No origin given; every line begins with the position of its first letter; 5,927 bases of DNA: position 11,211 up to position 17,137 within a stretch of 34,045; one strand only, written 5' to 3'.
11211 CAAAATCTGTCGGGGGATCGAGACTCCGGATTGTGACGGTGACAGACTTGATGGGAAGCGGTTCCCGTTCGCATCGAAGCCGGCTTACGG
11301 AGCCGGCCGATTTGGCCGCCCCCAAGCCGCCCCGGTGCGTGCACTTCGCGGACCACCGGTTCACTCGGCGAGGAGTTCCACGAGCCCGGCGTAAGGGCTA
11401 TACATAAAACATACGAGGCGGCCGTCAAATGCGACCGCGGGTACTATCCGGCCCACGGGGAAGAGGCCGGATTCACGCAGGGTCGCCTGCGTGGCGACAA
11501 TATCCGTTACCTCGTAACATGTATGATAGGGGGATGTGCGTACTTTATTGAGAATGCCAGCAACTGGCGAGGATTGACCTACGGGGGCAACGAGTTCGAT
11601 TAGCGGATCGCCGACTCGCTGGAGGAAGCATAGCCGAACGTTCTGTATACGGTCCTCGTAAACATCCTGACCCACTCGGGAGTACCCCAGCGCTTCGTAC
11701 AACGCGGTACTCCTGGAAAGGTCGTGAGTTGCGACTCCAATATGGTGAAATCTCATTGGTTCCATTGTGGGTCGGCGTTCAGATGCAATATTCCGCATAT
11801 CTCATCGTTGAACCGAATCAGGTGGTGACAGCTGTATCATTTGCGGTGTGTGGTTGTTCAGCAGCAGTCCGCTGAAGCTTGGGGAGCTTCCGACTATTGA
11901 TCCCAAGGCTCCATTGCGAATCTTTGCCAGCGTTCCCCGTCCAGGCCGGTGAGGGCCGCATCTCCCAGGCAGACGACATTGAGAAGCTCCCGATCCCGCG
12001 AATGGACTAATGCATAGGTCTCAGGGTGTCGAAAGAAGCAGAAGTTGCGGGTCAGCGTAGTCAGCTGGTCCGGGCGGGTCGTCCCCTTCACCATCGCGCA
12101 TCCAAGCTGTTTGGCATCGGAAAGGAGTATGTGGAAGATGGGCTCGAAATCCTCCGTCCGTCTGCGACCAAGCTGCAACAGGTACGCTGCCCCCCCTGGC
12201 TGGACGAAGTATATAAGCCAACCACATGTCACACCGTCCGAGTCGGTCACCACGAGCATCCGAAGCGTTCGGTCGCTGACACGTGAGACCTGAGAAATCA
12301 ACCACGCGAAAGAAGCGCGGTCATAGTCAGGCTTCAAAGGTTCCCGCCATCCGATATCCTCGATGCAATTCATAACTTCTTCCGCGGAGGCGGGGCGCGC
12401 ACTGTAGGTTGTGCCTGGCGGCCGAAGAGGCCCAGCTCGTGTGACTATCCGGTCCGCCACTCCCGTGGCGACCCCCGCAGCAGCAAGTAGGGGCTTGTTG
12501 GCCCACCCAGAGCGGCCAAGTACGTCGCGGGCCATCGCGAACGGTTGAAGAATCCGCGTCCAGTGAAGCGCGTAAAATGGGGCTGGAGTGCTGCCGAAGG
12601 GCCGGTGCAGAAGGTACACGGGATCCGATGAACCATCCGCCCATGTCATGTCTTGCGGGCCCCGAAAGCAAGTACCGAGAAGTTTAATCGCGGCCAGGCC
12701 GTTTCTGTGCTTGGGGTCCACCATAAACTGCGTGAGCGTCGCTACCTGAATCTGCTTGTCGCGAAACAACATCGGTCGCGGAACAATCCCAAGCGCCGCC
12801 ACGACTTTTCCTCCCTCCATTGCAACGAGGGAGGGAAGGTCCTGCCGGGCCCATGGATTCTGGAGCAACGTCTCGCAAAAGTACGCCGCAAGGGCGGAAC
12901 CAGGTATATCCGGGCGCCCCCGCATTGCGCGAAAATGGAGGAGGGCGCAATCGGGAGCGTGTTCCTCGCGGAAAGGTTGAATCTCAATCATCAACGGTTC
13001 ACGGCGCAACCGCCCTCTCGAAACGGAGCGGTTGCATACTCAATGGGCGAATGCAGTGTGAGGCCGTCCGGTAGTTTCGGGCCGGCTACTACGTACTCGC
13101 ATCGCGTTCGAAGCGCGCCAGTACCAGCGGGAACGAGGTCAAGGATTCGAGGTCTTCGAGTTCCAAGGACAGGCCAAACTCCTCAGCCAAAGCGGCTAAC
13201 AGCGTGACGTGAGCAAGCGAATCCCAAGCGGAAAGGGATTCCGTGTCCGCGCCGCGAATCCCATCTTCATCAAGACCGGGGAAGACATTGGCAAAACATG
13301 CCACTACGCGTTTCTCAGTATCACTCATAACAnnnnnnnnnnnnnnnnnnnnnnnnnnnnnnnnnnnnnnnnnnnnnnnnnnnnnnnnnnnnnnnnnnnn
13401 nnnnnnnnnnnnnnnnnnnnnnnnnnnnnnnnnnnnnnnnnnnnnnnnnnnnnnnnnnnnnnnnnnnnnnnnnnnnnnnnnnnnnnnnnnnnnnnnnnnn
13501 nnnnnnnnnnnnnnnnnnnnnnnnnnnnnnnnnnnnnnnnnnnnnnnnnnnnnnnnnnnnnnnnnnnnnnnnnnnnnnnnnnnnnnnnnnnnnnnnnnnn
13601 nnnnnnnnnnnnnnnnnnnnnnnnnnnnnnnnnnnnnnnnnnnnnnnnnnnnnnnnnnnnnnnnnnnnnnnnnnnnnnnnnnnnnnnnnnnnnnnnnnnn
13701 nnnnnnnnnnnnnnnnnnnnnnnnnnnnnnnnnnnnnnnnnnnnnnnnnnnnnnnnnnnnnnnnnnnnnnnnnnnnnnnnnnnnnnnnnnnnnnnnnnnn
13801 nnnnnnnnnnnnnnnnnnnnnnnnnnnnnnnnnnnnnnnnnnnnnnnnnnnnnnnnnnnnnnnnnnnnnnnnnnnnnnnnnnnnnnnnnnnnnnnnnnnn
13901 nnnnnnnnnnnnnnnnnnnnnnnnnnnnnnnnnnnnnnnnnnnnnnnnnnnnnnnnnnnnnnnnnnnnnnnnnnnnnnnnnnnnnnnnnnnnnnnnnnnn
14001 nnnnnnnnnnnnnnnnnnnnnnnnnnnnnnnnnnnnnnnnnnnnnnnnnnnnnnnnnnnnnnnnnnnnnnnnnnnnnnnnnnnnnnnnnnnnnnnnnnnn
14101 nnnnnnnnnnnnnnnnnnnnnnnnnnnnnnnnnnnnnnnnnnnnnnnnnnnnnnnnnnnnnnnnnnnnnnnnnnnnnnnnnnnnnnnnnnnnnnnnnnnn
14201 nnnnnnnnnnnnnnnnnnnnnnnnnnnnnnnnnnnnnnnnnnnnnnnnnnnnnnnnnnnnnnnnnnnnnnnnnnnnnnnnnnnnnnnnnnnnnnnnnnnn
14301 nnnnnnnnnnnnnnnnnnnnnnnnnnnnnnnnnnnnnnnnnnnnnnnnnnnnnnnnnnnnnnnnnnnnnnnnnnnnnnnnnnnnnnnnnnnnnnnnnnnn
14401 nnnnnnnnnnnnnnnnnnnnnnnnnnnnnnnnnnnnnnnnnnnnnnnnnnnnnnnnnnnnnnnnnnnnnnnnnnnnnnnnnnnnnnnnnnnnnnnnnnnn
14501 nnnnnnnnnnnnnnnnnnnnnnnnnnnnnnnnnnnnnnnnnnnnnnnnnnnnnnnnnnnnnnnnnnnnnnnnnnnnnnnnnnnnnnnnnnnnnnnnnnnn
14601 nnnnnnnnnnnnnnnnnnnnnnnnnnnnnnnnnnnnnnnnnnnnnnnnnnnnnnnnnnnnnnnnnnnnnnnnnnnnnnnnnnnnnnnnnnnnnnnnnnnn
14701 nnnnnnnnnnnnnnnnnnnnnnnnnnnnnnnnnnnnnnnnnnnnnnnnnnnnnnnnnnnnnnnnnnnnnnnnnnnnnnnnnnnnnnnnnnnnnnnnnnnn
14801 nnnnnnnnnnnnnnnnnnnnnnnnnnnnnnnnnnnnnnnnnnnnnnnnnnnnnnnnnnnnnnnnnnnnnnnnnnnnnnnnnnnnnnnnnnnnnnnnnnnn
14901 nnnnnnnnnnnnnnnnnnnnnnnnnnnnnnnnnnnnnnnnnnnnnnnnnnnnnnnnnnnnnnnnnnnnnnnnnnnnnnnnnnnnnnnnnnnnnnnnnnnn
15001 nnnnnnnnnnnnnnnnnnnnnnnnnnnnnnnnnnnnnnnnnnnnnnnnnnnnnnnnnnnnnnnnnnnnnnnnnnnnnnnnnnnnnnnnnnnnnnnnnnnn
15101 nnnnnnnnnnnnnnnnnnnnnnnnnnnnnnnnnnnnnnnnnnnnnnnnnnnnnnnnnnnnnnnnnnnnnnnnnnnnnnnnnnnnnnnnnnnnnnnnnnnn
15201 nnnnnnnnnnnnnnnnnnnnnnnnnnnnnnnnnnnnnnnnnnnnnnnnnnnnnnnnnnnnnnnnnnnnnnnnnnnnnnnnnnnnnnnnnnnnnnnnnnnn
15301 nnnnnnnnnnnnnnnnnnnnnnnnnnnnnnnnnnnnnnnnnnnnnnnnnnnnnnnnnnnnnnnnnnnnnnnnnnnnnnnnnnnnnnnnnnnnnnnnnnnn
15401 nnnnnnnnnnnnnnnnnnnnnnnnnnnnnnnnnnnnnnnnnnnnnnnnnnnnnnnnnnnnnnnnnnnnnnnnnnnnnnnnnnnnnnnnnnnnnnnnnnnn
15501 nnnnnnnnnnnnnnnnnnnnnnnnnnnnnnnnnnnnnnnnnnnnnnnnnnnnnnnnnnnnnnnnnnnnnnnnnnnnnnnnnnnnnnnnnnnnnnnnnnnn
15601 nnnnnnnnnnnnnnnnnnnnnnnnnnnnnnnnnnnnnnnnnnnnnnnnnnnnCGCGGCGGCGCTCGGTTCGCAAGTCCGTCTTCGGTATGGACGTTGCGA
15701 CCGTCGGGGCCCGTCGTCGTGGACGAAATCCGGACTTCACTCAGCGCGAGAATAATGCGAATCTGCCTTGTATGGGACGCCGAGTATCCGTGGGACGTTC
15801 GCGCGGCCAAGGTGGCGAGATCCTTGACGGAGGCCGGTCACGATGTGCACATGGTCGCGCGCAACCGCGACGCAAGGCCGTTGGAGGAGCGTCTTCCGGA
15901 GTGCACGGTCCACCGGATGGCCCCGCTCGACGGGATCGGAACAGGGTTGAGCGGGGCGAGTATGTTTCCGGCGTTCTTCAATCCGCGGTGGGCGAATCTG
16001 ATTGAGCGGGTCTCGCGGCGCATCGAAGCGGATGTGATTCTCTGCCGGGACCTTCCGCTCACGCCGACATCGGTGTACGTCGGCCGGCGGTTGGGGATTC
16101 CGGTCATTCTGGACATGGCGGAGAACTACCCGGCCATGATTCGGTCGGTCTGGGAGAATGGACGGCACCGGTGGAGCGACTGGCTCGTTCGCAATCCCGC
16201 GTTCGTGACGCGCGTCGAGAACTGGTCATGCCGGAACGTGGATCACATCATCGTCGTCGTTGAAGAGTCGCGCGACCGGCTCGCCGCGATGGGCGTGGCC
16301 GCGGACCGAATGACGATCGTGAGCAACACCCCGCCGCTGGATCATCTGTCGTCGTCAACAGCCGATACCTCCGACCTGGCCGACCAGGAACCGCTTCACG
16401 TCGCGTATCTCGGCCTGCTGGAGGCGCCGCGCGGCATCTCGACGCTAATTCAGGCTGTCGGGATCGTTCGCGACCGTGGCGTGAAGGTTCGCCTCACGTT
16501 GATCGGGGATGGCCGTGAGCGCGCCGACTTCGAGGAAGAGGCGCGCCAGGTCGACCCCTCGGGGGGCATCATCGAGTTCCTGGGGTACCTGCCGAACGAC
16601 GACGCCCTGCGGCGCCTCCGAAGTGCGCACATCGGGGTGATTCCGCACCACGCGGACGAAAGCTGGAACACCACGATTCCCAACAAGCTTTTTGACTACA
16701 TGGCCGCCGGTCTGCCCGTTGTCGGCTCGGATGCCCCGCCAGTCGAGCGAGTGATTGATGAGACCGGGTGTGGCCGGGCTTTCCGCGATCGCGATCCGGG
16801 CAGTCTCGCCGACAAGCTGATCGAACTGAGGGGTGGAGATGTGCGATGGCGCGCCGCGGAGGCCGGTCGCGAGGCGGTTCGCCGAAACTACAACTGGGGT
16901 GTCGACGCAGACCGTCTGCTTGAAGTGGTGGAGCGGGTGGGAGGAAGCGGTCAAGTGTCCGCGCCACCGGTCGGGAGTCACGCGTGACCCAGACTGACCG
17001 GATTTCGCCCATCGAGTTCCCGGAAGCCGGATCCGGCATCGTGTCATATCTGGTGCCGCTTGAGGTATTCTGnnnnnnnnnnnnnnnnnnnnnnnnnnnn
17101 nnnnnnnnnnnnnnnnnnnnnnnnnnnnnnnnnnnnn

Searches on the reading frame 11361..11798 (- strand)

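Call 8: search_protein_families(library=pfam, proteins=[window:11361-11798:-], max_evalue=0.001)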
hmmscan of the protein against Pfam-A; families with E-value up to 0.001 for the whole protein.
window:11361-11798:- (145 aa): 2 families
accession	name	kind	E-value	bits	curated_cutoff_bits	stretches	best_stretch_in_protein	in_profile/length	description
PF13669.12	Glyoxalase_4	-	1.3e-16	61.3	27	1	18-131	1-109/109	Glyoxalase/Bleomycin resistance protein/Dioxygenase superfamily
PF13468.12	Glyoxalase_3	-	0.00044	20.8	25.1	1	17-120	1-108/176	Glyoxalase-like domain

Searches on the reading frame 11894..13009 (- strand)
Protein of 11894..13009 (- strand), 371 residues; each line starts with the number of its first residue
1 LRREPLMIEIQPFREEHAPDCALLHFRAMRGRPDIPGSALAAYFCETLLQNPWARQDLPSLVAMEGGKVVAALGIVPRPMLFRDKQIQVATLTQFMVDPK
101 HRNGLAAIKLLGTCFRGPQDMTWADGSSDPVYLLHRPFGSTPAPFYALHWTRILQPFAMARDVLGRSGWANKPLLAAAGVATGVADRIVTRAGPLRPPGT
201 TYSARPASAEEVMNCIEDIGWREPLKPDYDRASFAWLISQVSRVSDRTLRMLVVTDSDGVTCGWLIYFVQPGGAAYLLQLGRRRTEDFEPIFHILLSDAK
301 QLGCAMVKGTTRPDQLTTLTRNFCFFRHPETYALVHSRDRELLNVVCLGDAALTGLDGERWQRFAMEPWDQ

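Call 8: search_protein_families(library=pfam, proteins=[window:11894-13009:-], max_evalue=0.001)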
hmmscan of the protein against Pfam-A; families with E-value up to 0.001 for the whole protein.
window:11894-13009:- (371 aa): 1 family
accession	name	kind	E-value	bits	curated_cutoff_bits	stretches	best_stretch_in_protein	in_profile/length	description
PF13527.13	Acetyltransf_9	-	2.7e-05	24.6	25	1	60-111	43-94/127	Acetyltransferase (GNAT) domain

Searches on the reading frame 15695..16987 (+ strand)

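Call 9: search_protein_families(library=pfam, proteins=[window:15695-16987:+], max_evalue=0.001)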
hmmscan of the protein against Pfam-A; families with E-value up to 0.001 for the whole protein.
window:15695-16987:+ (430 aa): 5 families
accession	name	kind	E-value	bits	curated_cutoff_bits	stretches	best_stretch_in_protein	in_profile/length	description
PF13692.12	Glyco_trans_1_4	-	4.7e-20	72.7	27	1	236-378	4-139/142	Glycosyl transferases group 1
PF13579.12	Glyco_trans_4_4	-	6.5e-17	62.8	29.7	1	35-211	5-157/158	Glycosyl transferase 4-like domain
PF00534.26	Glycos_transf_1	-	2.1e-15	57.1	26.4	1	230-378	12-155/172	Glycosyl transferases group 1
PF13439.12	Glyco_transf_4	-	4e-15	56.7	28.5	1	37-211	8-164/170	Glycosyltransferase Family 4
PF13524.12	Glyco_trans_1_2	-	3.9e-07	30.5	25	1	265-409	15-143/144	Glycosyl transferase-like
